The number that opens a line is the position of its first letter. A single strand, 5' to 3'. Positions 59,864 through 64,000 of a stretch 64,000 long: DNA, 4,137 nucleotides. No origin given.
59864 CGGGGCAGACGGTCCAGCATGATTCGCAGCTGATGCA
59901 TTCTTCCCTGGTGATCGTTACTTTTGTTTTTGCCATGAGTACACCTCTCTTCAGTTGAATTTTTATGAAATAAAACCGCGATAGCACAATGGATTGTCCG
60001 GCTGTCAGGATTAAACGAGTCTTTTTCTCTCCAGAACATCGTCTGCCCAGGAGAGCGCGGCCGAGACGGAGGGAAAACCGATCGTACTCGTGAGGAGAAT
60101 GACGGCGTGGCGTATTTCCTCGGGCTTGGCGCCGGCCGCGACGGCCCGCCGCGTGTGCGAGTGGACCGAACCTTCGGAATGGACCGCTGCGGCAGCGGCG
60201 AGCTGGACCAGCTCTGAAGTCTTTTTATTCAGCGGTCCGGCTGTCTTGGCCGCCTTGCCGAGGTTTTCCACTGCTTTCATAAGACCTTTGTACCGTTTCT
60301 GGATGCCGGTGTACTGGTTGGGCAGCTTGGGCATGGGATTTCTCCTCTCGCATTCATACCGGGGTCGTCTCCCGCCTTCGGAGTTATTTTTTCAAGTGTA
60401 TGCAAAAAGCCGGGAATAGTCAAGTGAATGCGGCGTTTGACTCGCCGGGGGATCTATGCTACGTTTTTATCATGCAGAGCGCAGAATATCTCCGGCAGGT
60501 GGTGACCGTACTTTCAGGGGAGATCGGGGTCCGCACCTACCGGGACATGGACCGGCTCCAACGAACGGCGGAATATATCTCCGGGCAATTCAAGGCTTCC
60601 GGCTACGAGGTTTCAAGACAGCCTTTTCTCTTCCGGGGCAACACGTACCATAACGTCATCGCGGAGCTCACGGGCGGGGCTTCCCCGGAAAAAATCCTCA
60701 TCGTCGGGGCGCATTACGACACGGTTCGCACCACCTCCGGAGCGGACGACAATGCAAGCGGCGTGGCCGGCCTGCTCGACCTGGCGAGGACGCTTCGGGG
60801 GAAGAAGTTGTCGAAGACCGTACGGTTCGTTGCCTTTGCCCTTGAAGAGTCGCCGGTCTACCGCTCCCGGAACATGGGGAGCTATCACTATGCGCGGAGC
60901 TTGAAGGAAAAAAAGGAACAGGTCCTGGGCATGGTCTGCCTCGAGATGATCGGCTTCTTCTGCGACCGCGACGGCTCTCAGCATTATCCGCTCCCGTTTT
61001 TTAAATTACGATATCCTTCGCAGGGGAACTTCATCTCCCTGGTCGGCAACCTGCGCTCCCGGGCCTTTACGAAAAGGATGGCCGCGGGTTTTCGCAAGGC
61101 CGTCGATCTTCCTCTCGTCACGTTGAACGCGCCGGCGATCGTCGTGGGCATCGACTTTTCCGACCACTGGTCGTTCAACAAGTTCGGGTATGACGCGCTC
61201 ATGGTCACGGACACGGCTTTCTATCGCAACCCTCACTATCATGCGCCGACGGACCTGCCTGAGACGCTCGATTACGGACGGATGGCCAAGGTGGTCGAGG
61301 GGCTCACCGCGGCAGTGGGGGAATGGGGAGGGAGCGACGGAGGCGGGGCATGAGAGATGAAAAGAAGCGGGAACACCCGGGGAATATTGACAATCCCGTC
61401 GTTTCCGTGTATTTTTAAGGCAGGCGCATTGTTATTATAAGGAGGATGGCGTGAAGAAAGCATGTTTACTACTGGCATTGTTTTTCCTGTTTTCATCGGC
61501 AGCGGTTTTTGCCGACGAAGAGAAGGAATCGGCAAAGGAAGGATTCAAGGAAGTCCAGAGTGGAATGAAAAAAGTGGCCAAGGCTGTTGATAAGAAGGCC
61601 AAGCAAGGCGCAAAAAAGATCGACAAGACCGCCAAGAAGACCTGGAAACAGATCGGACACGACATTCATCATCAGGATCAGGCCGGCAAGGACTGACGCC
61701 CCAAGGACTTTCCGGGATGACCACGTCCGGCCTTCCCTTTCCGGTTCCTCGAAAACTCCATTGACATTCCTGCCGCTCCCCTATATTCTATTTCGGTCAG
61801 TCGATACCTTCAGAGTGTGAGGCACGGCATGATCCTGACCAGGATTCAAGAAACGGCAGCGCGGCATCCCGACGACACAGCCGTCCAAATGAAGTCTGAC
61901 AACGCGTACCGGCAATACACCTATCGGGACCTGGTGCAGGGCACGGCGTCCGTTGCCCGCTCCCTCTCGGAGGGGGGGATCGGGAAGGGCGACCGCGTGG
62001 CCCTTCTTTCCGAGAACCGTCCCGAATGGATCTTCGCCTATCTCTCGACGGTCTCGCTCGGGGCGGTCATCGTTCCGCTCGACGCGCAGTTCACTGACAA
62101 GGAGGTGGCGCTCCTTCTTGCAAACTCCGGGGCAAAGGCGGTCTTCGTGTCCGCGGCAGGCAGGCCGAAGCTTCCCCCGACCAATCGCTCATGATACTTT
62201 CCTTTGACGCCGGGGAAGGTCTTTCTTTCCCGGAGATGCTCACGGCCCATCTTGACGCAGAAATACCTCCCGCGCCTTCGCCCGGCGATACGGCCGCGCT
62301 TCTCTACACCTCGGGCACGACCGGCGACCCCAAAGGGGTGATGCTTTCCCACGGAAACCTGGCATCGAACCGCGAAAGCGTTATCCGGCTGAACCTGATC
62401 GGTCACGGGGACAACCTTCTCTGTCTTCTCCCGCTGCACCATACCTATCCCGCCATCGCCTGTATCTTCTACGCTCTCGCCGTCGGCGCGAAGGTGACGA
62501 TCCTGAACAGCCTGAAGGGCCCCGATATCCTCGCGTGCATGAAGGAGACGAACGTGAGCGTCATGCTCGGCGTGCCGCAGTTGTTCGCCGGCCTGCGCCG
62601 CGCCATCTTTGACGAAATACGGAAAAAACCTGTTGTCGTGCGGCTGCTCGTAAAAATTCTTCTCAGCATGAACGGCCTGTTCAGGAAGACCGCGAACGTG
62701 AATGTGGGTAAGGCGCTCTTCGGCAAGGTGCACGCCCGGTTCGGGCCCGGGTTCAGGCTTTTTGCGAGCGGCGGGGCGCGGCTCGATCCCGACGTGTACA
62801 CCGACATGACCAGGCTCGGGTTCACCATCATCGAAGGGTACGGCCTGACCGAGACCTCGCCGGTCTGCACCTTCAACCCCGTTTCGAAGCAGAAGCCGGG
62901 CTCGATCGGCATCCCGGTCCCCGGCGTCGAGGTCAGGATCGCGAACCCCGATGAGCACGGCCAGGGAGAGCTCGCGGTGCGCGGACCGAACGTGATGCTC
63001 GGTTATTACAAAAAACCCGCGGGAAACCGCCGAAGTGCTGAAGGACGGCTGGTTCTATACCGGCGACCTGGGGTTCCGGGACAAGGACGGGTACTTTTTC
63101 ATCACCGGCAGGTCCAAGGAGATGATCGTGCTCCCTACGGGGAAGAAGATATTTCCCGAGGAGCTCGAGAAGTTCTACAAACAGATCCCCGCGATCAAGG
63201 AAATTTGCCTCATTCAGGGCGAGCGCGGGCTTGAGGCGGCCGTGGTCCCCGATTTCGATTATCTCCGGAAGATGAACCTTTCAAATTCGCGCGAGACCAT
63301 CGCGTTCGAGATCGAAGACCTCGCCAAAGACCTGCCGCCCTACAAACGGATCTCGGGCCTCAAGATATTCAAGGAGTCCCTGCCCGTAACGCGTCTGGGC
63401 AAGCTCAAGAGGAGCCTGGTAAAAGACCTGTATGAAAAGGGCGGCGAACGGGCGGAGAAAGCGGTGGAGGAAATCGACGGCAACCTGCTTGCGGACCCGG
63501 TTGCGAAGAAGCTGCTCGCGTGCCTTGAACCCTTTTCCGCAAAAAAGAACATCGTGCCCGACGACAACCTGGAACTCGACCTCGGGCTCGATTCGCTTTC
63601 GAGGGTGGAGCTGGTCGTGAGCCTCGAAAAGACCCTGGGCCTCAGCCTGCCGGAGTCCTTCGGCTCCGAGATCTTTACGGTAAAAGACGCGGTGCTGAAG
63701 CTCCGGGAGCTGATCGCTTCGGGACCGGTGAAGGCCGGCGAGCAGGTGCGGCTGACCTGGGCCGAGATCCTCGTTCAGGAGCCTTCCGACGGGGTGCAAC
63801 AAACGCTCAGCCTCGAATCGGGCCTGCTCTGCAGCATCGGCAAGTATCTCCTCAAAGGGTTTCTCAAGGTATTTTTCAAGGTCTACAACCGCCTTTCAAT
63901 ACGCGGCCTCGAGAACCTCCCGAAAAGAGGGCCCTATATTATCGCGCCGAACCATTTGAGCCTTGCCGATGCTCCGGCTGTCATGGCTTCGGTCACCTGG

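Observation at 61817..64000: Permuted Aas-like tri-domain protein: acyl-CoA/ACP synthetase, then ACP, then PlsC acyltransferase.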

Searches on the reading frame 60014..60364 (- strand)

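Call 66: search_protein_families(library=pfam, proteins=[window:60014-60364:-], max_evalue=0.0001)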
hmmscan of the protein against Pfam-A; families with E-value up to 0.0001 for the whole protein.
window:60014-60364:- (117 aa): 1 family
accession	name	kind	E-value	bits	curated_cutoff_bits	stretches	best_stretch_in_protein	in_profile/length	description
PF02627.25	CMD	-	3.5e-17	62.6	23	1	28-109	3-84/84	Carboxymuconolactone decarboxylase family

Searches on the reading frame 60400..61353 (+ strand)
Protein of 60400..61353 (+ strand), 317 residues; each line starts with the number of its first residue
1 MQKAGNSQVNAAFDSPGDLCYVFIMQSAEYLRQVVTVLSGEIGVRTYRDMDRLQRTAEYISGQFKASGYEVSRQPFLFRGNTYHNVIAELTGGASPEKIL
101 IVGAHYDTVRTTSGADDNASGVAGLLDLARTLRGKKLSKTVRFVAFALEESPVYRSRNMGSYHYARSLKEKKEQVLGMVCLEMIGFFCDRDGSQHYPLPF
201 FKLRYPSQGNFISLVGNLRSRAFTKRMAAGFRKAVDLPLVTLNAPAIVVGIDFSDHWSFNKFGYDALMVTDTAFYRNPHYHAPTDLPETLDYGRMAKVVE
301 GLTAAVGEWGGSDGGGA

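Call 51: find_encoding_contigs(protein=window:60400-61353:+, flank=10000, max_places=4)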
Protein window:60400-61353:+ (317 aa): no gene with exactly this product is on record in the collection.

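Call 66: search_protein_families(library=pfam, proteins=[window:60400-61353:+], max_evalue=0.0001)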
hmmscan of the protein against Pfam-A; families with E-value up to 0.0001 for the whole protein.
window:60400-61353:+ (317 aa): 1 family
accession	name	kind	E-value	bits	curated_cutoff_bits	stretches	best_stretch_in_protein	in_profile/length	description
PF04389.22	Peptidase_M28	-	1.9e-28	99.9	21.3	1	85-302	1-189/193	Peptidase family M28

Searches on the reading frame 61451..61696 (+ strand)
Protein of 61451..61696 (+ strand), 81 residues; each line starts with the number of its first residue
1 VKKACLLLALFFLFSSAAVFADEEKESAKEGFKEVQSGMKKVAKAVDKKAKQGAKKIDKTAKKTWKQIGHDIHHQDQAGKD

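Call 34: search_protein_families(library=ncbifam, proteins=[window:61451-61696:+], max_evalue=0.001)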
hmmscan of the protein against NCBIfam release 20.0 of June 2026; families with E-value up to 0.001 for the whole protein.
window:61451-61696:+ (81 aa): 0 families

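Call 49: find_encoding_contigs(protein=window:61451-61693:+, flank=10000, max_places=4)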
Protein seq(81 aa) (81 aa): 2 contigs read that carry it; 2 places shown.
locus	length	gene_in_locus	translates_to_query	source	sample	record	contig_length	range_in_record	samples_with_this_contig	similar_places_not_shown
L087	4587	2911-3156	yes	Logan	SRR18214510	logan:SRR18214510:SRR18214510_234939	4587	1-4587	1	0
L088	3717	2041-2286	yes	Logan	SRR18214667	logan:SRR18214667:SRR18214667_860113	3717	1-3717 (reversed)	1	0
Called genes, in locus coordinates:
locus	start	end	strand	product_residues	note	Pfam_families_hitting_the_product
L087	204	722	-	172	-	PF00657:Lipase_GDSL, PF13472:Lipase_GDSL_2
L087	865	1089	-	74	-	PF13192:Thioredoxin_3 (weak)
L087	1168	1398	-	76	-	PF13370:Fer4_13, PF13459:Fer4_15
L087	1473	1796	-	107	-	PF02627:CMD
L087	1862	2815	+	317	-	PF04389:Peptidase_M28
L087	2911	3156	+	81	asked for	-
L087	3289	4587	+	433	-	?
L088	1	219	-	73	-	?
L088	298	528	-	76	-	PF13370:Fer4_13, PF13459:Fer4_15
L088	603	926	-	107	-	PF02627:CMD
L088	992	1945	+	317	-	PF04389:Peptidase_M28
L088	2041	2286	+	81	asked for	-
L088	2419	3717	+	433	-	?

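Call 52: find_encoding_contigs(protein=window:61451-61693:+, flank=10000, max_places=10)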
Protein seq(81 aa) (81 aa): 2 contigs read that carry it; 2 places shown.
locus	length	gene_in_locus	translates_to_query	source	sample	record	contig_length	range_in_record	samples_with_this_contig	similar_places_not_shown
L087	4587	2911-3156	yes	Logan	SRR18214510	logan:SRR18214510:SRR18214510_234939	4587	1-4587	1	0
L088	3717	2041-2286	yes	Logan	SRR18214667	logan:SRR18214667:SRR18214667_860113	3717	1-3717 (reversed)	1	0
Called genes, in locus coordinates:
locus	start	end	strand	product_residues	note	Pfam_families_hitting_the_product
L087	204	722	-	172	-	PF00657:Lipase_GDSL, PF13472:Lipase_GDSL_2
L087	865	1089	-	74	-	PF13192:Thioredoxin_3 (weak)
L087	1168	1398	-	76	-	PF13370:Fer4_13, PF13459:Fer4_15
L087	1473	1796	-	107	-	PF02627:CMD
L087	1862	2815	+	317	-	PF04389:Peptidase_M28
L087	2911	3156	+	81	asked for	-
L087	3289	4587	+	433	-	?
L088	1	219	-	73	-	?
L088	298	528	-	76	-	PF13370:Fer4_13, PF13459:Fer4_15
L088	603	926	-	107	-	PF02627:CMD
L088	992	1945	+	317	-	PF04389:Peptidase_M28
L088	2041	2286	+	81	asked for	-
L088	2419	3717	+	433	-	?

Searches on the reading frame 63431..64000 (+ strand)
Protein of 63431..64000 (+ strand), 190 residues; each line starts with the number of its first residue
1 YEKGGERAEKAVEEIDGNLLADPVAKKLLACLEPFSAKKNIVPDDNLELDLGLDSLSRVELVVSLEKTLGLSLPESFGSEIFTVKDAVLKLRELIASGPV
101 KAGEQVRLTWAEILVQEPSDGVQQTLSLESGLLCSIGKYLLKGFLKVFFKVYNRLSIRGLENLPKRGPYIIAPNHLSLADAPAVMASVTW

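Call 29: search_protein_representatives(protein=window:63431-64000:+)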
Query: 190 residues. Proteins with E-value up to 0.001 (for the whole library): 1098; up to 1e-10: 257; up to 1e-30: 5. The best 150 are listed.
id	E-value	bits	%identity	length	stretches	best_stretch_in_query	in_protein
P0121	1.7e-62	226.8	59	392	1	1-187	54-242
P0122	1.7e-58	213.8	61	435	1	16-190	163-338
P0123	6.4e-56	205.4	54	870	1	3-190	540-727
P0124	3.8e-44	167.0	56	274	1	26-190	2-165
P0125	2.4e-35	138.3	40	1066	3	31-188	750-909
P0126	1.1e-29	119.9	42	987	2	23-181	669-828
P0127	8.5e-29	117.0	42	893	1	15-187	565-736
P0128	3.9e-28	114.8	42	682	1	11-184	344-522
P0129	4.9e-28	114.5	37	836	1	9-188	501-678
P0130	5.2e-28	114.4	40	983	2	41-188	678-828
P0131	5.4e-28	114.4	42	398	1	6-189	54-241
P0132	7.0e-28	114.0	42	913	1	16-182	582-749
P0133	1.7e-25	106.2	37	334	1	16-188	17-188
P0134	3.6e-25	105.2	41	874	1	27-187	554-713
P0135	2.5e-24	102.4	62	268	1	111-190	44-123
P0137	6.8e-24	101.0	36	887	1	4-188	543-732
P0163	1.5e-19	86.8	35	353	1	16-187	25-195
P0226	2.2e-15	73.2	41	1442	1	40-188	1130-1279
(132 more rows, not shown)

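Call 30: search_protein_families(library=pfam, proteins=[P0123, P0125, P0126, P0127, P0130, P0137, P0226, P0133, P0131, P0163], max_evalue=0.0001)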
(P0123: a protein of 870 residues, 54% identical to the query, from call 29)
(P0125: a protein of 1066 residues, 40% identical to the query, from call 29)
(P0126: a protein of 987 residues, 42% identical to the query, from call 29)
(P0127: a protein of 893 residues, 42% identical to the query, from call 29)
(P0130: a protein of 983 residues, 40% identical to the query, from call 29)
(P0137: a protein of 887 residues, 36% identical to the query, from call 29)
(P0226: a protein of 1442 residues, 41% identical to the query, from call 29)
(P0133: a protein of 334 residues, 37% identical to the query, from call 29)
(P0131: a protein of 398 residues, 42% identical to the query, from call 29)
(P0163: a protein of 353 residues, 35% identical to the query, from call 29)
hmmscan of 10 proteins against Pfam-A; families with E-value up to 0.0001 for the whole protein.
P0123 (870 aa): 4 families
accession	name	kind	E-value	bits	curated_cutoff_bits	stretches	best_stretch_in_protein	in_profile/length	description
PF00501.34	AMP-binding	-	8.8e-86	288.5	29.9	1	10-397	2-384/384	AMP-binding enzyme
PF01553.26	Acyltransferase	-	1.1e-24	87.2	23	1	693-819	3-131/132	Acyltransferase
PF00550.31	PP-binding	-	1.6e-07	31.9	20.8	1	578-626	18-65/67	Phosphopantetheine attachment site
PF23562.2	AMP-binding_C_3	-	8.6e-06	26.6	20.8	1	434-539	2-113/124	AMP-binding enzyme C-terminal domain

P0125 (1066 aa): 3 families
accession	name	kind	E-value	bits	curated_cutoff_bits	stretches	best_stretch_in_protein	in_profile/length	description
PF00501.34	AMP-binding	-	2.8e-74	250.7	29.9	1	7-394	1-384/384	AMP-binding enzyme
PF00550.31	PP-binding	-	4.3e-24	85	20.8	3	587-641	17-67/67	Phosphopantetheine attachment site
PF01553.26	Acyltransferase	-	1.4e-18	67.4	23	1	880-1003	6-131/132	Acyltransferase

P0126 (987 aa): 4 families
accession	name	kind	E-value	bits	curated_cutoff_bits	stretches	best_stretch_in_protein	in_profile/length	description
PF00501.34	AMP-binding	-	1e-80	271.8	29.9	1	14-404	3-384/384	AMP-binding enzyme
PF01553.26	Acyltransferase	-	8.5e-24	84.3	23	1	801-929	1-131/132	Acyltransferase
PF00550.31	PP-binding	-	9.5e-15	55.1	20.8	1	589-646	11-67/67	Phosphopantetheine attachment site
PF13193.12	AMP-binding_C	-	4.9e-06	27.8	24.5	1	455-543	1-76/76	AMP-binding enzyme C-terminal domain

P0127 (893 aa): 4 families
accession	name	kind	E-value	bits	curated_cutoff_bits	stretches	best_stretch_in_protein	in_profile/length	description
PF00501.34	AMP-binding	-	1.8e-84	284.2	29.9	1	9-406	1-384/384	AMP-binding enzyme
PF01553.26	Acyltransferase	-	3.6e-25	88.7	23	1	704-832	2-132/132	Acyltransferase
PF00550.31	PP-binding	-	1e-10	42.1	20.8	1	577-640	2-65/67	Phosphopantetheine attachment site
PF13193.12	AMP-binding_C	-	1.4e-05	26.3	24.5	1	457-542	1-76/76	AMP-binding enzyme C-terminal domain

P0130 (983 aa): 4 families
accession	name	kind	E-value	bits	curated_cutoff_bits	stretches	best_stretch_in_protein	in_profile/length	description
PF00501.34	AMP-binding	-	1.6e-81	274.5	29.9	1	14-397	3-384/384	AMP-binding enzyme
PF01553.26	Acyltransferase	-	1.2e-19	70.8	23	1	796-922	3-131/132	Acyltransferase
PF00550.31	PP-binding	-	3.4e-16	59.7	20.8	2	669-729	6-65/67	Phosphopantetheine attachment site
PF13193.12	AMP-binding_C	-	7.8e-07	30.4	24.5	1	448-535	1-76/76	AMP-binding enzyme C-terminal domain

P0137 (887 aa): 3 families
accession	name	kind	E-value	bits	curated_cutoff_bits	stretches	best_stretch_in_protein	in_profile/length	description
PF00501.34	AMP-binding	-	8.3e-83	278.7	29.9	1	16-386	3-384/384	AMP-binding enzyme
PF01553.26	Acyltransferase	-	8e-22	77.9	23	1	700-826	3-132/132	Acyltransferase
PF00550.31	PP-binding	-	5.8e-09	36.5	20.8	1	564-626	2-63/67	Phosphopantetheine attachment site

P0226 (1442 aa): 7 families
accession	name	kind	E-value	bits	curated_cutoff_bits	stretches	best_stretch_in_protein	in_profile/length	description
PF00501.34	AMP-binding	-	1.9e-77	261.1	29.9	1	562-951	1-383/384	AMP-binding enzyme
PF07993.18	NAD_binding_4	-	3.3e-67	226.8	20.1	1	15-358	1-257/258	Male sterility protein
PF01553.26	Acyltransferase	-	1.9e-24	86.4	23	1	1245-1374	1-131/132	Acyltransferase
PF03015.24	Sterile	-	2.5e-10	40.8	35.4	1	466-531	28-92/93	Male sterility protein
PF00550.31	PP-binding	-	2.7e-10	40.8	20.8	1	1115-1181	2-67/67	Phosphopantetheine attachment site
PF01370.27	Epimerase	-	1.5e-08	34.8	20.9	1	14-169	2-121/240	NAD dependent epimerase/dehydratase family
PF13193.12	AMP-binding_C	-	3.1e-08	34.8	24.5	1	1003-1075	1-72/76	AMP-binding enzyme C-terminal domain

P0133 (334 aa): 2 families
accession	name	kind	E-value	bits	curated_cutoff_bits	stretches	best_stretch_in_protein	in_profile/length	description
PF01553.26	Acyltransferase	-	6.9e-29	100.8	23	1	154-282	1-131/132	Acyltransferase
PF00550.31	PP-binding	-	5.5e-10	39.8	20.8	1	39-92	15-67/67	Phosphopantetheine attachment site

P0131 (398 aa): 2 families
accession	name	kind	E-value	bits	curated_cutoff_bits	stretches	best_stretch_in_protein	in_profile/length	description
PF01553.26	Acyltransferase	-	5.4e-23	81.7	23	1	206-334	1-131/132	Acyltransferase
PF00550.31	PP-binding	-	1.2e-06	29.1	20.8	1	88-135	17-63/67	Phosphopantetheine attachment site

P0163 (353 aa): 2 families
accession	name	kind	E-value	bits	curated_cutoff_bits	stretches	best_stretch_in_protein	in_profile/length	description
PF01553.26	Acyltransferase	-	6.9e-25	87.8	23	1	163-290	1-131/132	Acyltransferase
PF00550.31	PP-binding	-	1.2e-06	29.1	20.8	1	36-100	2-67/67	Phosphopantetheine attachment site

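Call 46: list_cluster_members(proteins=[P0226, P0001, P0123, P0127, P0137, P0126])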
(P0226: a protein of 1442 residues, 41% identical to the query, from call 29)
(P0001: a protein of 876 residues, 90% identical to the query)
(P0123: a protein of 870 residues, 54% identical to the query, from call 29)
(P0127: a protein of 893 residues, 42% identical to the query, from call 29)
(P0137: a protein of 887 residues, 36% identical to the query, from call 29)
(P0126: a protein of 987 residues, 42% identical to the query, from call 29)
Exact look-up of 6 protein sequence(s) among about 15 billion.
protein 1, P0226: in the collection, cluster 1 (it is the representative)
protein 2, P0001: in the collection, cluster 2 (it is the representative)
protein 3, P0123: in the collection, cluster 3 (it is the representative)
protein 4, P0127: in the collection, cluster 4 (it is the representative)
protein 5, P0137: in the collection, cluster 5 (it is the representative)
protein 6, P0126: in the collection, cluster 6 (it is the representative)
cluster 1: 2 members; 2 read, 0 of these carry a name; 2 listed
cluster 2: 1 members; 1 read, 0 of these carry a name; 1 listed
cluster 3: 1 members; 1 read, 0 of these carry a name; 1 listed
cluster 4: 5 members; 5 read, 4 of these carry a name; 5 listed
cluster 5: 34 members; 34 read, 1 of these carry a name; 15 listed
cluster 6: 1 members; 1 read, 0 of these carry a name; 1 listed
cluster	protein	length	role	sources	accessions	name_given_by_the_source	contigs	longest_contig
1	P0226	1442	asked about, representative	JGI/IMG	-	-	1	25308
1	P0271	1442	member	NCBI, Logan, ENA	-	-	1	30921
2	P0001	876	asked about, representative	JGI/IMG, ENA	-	-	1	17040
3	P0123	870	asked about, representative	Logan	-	-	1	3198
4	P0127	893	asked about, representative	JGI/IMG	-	long-chain acyl-CoA synthetase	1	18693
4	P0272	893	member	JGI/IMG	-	long-chain acyl-CoA synthetase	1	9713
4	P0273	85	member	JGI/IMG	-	1-acyl-sn-glycerol-3-phosphate acyltransferase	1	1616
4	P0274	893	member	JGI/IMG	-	long-chain acyl-CoA synthetase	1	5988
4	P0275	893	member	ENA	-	-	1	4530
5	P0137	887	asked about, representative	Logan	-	-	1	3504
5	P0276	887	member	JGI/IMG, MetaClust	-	\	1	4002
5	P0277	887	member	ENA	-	-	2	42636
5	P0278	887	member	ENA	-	-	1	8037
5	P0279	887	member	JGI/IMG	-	-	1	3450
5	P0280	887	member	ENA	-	-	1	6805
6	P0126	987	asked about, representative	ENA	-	-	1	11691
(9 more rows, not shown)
